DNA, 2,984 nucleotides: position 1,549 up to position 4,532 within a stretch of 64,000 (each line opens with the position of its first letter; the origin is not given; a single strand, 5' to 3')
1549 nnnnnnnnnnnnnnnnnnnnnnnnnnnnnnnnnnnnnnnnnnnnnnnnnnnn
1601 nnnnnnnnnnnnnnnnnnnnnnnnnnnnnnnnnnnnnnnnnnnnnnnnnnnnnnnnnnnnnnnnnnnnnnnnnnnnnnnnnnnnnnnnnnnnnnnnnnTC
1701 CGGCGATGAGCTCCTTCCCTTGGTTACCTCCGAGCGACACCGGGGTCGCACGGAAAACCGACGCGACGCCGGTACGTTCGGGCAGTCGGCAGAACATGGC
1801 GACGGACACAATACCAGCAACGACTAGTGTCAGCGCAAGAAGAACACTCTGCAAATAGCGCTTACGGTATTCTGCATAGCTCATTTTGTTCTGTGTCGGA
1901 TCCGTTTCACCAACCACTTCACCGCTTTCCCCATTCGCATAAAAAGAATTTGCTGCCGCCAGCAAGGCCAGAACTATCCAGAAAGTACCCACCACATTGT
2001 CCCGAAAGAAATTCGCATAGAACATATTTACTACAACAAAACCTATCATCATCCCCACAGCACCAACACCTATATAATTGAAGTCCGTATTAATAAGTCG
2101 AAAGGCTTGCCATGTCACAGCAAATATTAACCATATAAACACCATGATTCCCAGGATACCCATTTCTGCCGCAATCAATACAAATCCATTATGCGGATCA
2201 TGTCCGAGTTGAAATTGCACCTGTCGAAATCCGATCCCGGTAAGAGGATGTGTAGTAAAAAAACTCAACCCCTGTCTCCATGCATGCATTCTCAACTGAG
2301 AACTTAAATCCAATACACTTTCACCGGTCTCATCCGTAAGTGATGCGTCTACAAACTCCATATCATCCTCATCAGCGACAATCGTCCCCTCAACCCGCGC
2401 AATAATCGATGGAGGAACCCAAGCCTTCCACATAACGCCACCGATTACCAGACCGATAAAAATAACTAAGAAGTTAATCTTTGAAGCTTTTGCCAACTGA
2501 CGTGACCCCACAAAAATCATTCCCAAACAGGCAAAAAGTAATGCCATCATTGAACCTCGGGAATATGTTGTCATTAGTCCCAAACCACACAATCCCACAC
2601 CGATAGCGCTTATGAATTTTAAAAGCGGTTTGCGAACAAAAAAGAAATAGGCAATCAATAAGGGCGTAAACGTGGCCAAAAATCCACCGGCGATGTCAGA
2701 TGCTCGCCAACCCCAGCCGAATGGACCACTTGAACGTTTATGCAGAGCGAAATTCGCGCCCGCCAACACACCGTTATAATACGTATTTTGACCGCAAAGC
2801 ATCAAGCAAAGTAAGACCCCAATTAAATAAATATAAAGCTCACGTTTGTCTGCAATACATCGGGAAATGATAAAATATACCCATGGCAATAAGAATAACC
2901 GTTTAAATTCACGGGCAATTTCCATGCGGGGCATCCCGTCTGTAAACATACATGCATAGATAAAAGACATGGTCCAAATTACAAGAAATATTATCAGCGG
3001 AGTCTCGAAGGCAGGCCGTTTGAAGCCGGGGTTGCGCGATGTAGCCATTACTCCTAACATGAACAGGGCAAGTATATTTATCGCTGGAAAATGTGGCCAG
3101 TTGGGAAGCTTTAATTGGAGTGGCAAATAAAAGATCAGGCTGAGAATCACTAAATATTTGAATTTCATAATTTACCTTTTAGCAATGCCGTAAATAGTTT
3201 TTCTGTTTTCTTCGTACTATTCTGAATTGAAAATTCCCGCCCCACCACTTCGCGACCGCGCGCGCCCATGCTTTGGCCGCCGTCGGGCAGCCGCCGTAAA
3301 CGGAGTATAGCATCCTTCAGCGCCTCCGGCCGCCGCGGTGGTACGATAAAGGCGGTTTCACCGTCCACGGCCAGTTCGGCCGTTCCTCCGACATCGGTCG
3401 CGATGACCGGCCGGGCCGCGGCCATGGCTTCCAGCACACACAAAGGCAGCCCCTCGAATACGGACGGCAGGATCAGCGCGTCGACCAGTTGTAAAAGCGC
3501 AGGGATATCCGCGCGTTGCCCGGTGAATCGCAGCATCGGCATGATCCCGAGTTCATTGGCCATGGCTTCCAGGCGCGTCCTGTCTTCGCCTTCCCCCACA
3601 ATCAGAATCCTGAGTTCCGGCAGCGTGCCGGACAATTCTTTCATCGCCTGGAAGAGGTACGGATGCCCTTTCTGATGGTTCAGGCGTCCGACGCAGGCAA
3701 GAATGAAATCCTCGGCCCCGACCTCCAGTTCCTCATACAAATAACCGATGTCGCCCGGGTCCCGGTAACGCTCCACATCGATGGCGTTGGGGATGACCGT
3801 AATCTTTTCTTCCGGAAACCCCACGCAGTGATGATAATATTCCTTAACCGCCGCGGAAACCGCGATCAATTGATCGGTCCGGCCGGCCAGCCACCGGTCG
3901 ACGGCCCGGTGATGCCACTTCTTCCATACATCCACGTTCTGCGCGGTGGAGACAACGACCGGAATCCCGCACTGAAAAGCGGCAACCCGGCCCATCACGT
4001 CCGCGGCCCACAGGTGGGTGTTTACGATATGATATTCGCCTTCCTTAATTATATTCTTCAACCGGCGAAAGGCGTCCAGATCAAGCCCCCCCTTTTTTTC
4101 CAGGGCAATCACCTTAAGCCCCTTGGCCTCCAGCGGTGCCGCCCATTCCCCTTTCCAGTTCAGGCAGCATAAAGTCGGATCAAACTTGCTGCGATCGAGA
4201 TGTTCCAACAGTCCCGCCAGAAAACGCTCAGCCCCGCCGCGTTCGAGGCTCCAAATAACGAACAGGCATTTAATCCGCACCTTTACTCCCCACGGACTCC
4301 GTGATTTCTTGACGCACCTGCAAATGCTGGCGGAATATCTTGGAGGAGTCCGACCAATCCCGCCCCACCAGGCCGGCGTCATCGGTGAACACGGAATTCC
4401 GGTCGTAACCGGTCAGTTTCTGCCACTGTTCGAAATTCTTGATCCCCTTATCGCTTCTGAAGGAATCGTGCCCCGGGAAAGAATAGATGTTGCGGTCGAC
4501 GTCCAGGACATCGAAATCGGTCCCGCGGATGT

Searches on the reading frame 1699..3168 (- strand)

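Call 7: search_protein_families(library=pfam, proteins=[window:1699-3168:-], max_evalue=0.01)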
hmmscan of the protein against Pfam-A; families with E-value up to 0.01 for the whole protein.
window:1699-3168:- (490 aa): 1 family
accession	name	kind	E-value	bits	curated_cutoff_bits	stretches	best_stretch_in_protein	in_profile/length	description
PF04932.20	Wzy_C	-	1.3e-15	57.9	31.7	1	191-345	3-149/149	O-Antigen ligase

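Call 8: search_protein_families(library=ncbifam, proteins=[window:1699-3168:-], max_evalue=0.001)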
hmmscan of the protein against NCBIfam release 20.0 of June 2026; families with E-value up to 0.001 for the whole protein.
window:1699-3168:- (490 aa): 2 families
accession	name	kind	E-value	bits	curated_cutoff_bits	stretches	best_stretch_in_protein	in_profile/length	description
TIGR00947.1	2A73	equivalog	3.7e-07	29.5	366.4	1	160-406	174-422/425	IctB family putative bicarbonate transporter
NF058641.1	TfpM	equivalog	9e-06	25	600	1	276-370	230-324/421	O-linking oligosaccharyltransferase TfpM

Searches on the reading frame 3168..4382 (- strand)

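Call 7: search_protein_families(library=pfam, proteins=[window:3168-4382:-], max_evalue=0.01)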
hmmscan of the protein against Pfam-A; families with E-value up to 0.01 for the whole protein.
window:3168-4382:- (405 aa): 6 families
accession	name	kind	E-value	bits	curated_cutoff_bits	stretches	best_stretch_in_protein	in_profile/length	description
PF00534.26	Glycos_transf_1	-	2.1e-38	132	26.4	1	223-378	13-171/172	Glycosyl transferases group 1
PF13692.12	Glyco_trans_1_4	-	6.9e-38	130.5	27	1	227-362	3-139/142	Glycosyl transferases group 1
PF13439.12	Glyco_transf_4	-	1.9e-27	96.8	28.5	1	49-205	2-170/170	Glycosyltransferase Family 4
PF13579.12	Glyco_trans_4_4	-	2.1e-19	70.9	29.7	1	49-199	1-157/158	Glycosyl transferase 4-like domain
PF20706.3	GT4-conflict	-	6.7e-08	32.3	26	1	220-337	193-319/385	Family 4 Glycosyltransferase in conflict systems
PF13524.12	Glyco_trans_1_2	-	0.0034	17.8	25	1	313-389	64-138/144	Glycosyl transferase-like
